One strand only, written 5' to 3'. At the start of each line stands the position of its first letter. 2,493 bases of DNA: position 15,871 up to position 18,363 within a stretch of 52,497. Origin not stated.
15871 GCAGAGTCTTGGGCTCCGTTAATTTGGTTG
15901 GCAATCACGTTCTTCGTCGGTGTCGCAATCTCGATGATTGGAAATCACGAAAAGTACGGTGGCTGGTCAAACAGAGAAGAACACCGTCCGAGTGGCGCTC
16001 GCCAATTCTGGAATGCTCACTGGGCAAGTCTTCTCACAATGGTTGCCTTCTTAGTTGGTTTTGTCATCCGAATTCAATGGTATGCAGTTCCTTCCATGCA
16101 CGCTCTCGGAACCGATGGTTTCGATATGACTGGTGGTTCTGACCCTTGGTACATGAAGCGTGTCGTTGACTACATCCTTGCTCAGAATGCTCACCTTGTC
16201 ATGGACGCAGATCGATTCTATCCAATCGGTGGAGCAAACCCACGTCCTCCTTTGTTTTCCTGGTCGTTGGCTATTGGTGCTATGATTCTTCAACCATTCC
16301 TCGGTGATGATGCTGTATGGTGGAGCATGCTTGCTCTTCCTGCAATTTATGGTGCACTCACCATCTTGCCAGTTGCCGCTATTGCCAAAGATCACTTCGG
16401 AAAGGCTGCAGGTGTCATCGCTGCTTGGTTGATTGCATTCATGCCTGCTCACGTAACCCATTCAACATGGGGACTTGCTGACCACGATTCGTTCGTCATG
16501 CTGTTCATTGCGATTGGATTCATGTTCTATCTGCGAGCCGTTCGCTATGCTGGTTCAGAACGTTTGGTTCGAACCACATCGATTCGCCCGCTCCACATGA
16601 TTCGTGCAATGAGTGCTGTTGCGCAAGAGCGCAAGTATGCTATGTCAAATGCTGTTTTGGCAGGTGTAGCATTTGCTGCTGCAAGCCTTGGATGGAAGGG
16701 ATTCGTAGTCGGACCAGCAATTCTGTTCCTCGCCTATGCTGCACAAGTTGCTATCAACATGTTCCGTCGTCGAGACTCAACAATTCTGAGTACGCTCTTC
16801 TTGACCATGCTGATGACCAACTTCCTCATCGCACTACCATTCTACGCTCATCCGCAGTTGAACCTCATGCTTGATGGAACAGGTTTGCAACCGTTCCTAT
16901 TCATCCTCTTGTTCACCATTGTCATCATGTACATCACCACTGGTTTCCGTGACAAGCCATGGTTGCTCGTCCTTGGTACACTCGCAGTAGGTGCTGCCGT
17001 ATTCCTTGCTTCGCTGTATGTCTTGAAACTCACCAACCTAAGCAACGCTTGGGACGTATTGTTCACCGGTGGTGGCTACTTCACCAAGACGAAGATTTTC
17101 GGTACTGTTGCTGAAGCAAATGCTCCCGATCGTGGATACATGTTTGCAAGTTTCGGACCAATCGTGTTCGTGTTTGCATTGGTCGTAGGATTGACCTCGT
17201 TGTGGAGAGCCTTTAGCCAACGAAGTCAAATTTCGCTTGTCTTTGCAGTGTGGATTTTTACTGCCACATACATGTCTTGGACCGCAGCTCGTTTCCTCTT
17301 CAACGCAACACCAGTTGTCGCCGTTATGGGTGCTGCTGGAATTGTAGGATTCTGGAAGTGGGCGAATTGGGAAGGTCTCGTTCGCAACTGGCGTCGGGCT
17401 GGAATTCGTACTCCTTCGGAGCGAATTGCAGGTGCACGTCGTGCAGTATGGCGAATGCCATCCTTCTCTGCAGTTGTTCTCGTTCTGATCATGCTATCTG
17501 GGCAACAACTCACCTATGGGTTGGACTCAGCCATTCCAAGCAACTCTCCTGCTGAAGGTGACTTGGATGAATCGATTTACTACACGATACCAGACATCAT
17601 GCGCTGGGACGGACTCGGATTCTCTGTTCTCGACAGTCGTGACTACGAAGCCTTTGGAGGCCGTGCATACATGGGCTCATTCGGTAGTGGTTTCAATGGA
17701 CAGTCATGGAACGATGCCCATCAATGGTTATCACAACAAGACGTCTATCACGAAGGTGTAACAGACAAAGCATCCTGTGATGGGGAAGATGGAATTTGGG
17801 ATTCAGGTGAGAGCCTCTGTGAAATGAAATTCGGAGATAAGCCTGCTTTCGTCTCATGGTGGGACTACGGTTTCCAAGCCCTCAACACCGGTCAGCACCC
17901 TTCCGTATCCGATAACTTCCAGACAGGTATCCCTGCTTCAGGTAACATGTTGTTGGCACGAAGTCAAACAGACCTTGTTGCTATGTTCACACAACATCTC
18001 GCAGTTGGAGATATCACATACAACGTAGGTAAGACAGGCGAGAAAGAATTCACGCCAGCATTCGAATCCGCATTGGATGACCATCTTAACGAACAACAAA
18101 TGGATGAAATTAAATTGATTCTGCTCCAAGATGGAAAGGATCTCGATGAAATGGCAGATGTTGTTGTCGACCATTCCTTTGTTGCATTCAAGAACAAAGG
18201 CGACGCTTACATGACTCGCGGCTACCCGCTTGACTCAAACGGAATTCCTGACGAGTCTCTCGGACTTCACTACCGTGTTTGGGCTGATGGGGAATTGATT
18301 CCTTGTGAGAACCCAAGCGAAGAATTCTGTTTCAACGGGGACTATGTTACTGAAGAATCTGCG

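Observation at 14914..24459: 3181-aa oligosaccharyltransferase: the AglB core lies between an extra polytopic N-domain and a huge sequon-rich extension anchored at its C-terminus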

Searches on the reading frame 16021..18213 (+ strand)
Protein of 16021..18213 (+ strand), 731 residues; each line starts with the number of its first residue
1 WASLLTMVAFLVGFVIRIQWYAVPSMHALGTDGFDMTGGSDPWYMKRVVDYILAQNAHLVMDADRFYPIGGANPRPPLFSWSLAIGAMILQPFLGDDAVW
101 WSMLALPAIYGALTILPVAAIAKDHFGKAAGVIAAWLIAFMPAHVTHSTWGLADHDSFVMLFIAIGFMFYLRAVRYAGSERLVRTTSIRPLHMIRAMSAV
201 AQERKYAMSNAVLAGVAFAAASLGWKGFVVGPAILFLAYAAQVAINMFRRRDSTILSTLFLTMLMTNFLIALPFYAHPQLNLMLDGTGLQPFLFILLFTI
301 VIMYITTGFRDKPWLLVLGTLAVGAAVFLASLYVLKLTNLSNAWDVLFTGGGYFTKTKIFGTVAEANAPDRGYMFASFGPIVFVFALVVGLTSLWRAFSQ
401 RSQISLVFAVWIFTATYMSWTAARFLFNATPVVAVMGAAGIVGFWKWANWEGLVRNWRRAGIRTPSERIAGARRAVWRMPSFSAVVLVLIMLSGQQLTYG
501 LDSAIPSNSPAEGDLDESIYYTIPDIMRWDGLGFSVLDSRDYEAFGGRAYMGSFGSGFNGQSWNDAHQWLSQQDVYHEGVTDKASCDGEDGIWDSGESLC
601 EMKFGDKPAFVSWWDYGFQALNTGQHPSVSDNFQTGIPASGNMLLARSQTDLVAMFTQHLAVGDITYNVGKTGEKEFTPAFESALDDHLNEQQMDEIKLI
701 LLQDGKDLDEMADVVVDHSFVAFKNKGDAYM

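Call 36: search_protein_representatives(protein=window:16021-18213:+)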
Query: 731 residues. Proteins with E-value up to 0.001 (for the whole library): 809; up to 1e-10: 396; up to 1e-30: 231. The best 150 are listed.
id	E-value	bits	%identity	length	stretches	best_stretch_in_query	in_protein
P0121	4.3e-296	1000.5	65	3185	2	3-575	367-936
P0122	1.4e-256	869.9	59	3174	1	1-707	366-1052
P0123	3.1e-256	868.7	54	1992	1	1-704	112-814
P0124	2.8e-255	865.5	60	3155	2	1-575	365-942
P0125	1.7e-248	843.1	65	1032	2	88-575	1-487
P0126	1.0e-224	764.5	53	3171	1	1-723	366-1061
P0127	3.5e-215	733.0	55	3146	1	1-670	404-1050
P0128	2.2e-211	720.4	68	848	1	1-465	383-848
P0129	2.6e-203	693.7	50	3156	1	3-701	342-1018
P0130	1.6e-198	677.9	48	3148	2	3-574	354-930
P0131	2.8e-198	677.1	61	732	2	168-575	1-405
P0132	5.0e-198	676.3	50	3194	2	4-574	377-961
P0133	8.5e-190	649.0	48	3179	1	7-707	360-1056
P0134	1.5e-189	648.2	47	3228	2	4-574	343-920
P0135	7.1e-165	566.6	49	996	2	1-328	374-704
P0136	7.5e-158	543.4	46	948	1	4-556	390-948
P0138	1.2e-95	337.8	35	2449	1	9-702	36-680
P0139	4.7e-95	335.8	35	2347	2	22-574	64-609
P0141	7.2e-93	328.6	34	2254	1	1-715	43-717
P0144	7.2e-88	312.1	36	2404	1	1-659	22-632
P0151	2.1e-81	290.7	31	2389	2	1-575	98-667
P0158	3.2e-77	276.8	32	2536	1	13-696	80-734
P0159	8.8e-77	275.4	35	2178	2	32-575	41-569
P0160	9.0e-77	275.4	34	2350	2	7-576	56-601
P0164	7.2e-76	272.4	36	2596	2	1-438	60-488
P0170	2.6e-74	267.2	36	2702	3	7-437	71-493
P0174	6.2e-74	266.0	32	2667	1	7-662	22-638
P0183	8.3e-71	255.7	31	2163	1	1-686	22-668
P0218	3.4e-63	230.5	34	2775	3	2-445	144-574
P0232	2.3e-61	224.4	30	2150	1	1-670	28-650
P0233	2.6e-61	224.3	30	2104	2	29-575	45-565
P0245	8.3e-59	216.0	31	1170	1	1-681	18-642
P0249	6.7e-58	213.0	28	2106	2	4-528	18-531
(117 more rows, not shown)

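Call 37: list_cluster_members(proteins=[P0138, P0141, P0144, P0158, P0164, P0170, P0183, P0218, P0233, P0249])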
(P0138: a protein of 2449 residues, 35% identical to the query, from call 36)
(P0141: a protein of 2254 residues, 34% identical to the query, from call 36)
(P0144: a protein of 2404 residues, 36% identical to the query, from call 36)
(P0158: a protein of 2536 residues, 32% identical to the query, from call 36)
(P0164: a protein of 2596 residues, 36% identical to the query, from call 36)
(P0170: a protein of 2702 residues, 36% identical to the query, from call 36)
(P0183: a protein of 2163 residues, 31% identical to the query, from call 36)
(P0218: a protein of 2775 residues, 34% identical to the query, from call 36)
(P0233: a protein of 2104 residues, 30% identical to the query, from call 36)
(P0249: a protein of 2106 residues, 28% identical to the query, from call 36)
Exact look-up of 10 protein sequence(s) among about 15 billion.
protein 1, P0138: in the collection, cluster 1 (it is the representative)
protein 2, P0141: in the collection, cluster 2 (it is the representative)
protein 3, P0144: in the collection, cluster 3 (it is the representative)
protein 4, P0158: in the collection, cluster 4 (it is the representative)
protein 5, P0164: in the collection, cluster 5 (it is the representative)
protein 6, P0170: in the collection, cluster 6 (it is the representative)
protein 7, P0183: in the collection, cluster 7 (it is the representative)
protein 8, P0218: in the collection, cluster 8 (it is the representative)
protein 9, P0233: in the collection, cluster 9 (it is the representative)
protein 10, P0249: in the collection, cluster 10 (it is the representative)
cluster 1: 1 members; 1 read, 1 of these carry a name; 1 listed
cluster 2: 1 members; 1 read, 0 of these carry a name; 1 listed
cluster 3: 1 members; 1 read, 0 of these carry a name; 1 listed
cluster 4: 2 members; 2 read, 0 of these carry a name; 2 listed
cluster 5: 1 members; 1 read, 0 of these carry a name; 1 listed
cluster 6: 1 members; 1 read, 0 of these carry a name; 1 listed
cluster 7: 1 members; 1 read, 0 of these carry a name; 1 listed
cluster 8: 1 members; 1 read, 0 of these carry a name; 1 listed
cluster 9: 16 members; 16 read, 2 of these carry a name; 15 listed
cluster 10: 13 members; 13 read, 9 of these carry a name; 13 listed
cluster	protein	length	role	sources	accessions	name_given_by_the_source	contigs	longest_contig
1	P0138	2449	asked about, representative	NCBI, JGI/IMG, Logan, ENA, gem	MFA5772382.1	MAG: carboxypeptidase regulatory-like domain-containing protein [Thermoplasmata archaeon]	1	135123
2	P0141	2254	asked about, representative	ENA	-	-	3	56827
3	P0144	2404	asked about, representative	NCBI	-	-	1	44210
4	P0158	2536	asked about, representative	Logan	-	-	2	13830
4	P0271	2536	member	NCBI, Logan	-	-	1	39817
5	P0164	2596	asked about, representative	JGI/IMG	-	-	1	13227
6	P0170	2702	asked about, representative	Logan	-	-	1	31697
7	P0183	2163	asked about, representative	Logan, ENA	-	-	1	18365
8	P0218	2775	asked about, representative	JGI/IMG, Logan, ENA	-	-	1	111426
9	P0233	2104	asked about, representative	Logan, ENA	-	-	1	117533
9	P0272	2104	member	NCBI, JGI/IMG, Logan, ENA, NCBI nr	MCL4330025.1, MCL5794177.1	MAG: glycosyltransferase family 39 protein [Candidatus Thermoplasmatota archaeon] | dolichyl-diphosphooligosaccharide--protein glycosyltransferase | glycosyltransferase family 39 protein [Candidatus Thermoplasmatota archaeon]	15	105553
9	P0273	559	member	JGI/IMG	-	dolichyl-diphosphooligosaccharide--protein glycosyltransferase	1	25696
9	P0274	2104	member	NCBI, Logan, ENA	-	-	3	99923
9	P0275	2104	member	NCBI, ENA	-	-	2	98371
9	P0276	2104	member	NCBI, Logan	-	-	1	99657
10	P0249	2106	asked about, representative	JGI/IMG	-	-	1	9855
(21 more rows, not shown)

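Call 47: list_cluster_members(proteins=[P0127, P0129, P0130, P0132, P0134, P0139, P0151, P0160, P0174, P0245])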
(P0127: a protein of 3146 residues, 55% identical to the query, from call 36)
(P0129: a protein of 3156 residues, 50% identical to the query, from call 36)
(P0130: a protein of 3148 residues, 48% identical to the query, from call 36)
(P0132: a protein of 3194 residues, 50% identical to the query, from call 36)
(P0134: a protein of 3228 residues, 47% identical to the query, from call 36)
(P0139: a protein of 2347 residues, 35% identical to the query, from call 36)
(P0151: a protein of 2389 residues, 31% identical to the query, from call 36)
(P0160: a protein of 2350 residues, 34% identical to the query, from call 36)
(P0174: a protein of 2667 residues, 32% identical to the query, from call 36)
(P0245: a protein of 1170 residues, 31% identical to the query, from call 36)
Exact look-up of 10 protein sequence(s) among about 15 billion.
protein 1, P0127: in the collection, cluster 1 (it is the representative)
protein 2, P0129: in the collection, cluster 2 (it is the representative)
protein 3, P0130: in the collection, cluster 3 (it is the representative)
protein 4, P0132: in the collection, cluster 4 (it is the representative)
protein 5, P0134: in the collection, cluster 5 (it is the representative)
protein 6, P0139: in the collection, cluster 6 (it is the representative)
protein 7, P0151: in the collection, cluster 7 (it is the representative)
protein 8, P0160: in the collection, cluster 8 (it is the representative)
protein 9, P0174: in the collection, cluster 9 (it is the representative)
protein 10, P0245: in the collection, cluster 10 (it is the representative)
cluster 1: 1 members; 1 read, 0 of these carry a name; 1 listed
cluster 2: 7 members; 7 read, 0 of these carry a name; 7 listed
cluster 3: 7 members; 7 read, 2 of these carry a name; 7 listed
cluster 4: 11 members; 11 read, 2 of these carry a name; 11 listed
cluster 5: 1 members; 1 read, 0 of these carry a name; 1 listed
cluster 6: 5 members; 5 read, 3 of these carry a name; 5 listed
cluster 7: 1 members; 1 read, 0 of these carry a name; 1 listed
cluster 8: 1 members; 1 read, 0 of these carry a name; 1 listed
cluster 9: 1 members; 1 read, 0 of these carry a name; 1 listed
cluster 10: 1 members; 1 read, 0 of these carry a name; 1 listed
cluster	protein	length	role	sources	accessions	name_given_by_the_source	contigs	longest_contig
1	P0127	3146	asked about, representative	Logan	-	-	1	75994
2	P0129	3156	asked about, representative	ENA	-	-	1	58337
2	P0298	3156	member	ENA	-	-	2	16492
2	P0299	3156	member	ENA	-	-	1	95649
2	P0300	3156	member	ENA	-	-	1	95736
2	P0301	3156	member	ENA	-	-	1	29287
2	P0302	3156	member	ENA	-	-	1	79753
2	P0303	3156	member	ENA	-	-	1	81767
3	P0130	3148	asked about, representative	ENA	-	-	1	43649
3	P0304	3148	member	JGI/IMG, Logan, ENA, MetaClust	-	\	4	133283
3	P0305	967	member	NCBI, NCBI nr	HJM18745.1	MAG TPA: hypothetical protein QF703_04350, partial [Candidatus Thalassarchaeaceae ... | hypothetical protein [Candidatus Thalassarchaeaceae archaeon]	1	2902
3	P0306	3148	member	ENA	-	-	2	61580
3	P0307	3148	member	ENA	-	-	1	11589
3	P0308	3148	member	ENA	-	-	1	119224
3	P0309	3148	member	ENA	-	-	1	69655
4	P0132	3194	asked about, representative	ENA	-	-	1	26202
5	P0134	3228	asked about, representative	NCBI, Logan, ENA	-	-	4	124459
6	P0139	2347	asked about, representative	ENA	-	-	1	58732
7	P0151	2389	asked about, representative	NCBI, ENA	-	-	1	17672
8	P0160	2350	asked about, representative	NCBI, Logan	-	-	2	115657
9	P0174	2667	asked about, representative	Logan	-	-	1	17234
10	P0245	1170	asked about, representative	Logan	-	-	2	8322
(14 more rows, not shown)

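Call 49: search_solved_structures(query=A4, max_evalue=1, show_alignments=2)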
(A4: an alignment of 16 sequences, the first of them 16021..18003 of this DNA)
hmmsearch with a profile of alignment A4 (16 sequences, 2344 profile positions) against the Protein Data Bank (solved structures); distinct sequences matched with E-value up to 1: 30.
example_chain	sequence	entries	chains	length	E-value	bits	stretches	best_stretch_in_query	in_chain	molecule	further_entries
9c7v_B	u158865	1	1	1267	1.2e-27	98.7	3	1074-1596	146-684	BOS complex subunit NOMO2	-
3waj_A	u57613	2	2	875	1.1e-25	92.2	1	34-337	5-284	Transmembrane oligosaccharyl transferase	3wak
5gmy_A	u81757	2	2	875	1.1e-25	92.2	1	34-337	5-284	Transmembrane oligosaccharyl transferase, putative | Dolichyl-phosphooligosaccharide-protein glycotransferase 3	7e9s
3vu0_A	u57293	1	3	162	1.8e-12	48.4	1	581-649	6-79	Putative uncharacterized protein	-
3vgp_A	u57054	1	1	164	6.6e-12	46.5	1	580-648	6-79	Transmembrane oligosaccharyl transferase, putative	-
6s7o_A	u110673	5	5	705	2.6e-11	44.5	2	81-219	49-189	Dolichyl-diphosphooligosaccharide--protein glycosyltransferase subunit STT3A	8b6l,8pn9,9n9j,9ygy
6ftg_5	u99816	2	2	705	3.3e-11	44.2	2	81-219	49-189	Dolichyl-diphosphooligosaccharide--protein glycosyltransferase subunit STT3A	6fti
6ftj_5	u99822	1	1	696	4.5e-11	43.8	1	81-219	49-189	Dolichyl-diphosphooligosaccharide--protein glycosyltransferase subunit STT3A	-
6s7t_A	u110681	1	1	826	8.5e-11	42.8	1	129-219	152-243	Dolichyl-diphosphooligosaccharide--protein glycosyltransferase subunit STT3B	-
6c26_A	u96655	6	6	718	2.8e-10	41.1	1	81-218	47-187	Dolichyl-diphosphooligosaccharide--protein glycosyltransferase subunit STT3 | Dolichyl-diphosphooligosaccharide--protein glycotransferase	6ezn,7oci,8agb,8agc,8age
8i9p_Lh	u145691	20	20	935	8.3e-10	39.6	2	81-219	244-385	dolichyl-diphosphooligosaccharide--protein glycotransferase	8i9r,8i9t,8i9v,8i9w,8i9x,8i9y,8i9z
9c7u_B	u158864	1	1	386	4.3e-07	30.5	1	1076-1258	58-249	BOS complex subunit NOMO2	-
10ps_A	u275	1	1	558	1e-06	29.3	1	1697-1911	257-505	Serine-aspartate repeat-containing protein D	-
2nsm_A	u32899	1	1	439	0.00018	21.8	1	1142-1226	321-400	Carboxypeptidase N catalytic chain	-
4wi0_B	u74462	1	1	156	0.0026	18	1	1166-1219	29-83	Cellulosomal scaffoldin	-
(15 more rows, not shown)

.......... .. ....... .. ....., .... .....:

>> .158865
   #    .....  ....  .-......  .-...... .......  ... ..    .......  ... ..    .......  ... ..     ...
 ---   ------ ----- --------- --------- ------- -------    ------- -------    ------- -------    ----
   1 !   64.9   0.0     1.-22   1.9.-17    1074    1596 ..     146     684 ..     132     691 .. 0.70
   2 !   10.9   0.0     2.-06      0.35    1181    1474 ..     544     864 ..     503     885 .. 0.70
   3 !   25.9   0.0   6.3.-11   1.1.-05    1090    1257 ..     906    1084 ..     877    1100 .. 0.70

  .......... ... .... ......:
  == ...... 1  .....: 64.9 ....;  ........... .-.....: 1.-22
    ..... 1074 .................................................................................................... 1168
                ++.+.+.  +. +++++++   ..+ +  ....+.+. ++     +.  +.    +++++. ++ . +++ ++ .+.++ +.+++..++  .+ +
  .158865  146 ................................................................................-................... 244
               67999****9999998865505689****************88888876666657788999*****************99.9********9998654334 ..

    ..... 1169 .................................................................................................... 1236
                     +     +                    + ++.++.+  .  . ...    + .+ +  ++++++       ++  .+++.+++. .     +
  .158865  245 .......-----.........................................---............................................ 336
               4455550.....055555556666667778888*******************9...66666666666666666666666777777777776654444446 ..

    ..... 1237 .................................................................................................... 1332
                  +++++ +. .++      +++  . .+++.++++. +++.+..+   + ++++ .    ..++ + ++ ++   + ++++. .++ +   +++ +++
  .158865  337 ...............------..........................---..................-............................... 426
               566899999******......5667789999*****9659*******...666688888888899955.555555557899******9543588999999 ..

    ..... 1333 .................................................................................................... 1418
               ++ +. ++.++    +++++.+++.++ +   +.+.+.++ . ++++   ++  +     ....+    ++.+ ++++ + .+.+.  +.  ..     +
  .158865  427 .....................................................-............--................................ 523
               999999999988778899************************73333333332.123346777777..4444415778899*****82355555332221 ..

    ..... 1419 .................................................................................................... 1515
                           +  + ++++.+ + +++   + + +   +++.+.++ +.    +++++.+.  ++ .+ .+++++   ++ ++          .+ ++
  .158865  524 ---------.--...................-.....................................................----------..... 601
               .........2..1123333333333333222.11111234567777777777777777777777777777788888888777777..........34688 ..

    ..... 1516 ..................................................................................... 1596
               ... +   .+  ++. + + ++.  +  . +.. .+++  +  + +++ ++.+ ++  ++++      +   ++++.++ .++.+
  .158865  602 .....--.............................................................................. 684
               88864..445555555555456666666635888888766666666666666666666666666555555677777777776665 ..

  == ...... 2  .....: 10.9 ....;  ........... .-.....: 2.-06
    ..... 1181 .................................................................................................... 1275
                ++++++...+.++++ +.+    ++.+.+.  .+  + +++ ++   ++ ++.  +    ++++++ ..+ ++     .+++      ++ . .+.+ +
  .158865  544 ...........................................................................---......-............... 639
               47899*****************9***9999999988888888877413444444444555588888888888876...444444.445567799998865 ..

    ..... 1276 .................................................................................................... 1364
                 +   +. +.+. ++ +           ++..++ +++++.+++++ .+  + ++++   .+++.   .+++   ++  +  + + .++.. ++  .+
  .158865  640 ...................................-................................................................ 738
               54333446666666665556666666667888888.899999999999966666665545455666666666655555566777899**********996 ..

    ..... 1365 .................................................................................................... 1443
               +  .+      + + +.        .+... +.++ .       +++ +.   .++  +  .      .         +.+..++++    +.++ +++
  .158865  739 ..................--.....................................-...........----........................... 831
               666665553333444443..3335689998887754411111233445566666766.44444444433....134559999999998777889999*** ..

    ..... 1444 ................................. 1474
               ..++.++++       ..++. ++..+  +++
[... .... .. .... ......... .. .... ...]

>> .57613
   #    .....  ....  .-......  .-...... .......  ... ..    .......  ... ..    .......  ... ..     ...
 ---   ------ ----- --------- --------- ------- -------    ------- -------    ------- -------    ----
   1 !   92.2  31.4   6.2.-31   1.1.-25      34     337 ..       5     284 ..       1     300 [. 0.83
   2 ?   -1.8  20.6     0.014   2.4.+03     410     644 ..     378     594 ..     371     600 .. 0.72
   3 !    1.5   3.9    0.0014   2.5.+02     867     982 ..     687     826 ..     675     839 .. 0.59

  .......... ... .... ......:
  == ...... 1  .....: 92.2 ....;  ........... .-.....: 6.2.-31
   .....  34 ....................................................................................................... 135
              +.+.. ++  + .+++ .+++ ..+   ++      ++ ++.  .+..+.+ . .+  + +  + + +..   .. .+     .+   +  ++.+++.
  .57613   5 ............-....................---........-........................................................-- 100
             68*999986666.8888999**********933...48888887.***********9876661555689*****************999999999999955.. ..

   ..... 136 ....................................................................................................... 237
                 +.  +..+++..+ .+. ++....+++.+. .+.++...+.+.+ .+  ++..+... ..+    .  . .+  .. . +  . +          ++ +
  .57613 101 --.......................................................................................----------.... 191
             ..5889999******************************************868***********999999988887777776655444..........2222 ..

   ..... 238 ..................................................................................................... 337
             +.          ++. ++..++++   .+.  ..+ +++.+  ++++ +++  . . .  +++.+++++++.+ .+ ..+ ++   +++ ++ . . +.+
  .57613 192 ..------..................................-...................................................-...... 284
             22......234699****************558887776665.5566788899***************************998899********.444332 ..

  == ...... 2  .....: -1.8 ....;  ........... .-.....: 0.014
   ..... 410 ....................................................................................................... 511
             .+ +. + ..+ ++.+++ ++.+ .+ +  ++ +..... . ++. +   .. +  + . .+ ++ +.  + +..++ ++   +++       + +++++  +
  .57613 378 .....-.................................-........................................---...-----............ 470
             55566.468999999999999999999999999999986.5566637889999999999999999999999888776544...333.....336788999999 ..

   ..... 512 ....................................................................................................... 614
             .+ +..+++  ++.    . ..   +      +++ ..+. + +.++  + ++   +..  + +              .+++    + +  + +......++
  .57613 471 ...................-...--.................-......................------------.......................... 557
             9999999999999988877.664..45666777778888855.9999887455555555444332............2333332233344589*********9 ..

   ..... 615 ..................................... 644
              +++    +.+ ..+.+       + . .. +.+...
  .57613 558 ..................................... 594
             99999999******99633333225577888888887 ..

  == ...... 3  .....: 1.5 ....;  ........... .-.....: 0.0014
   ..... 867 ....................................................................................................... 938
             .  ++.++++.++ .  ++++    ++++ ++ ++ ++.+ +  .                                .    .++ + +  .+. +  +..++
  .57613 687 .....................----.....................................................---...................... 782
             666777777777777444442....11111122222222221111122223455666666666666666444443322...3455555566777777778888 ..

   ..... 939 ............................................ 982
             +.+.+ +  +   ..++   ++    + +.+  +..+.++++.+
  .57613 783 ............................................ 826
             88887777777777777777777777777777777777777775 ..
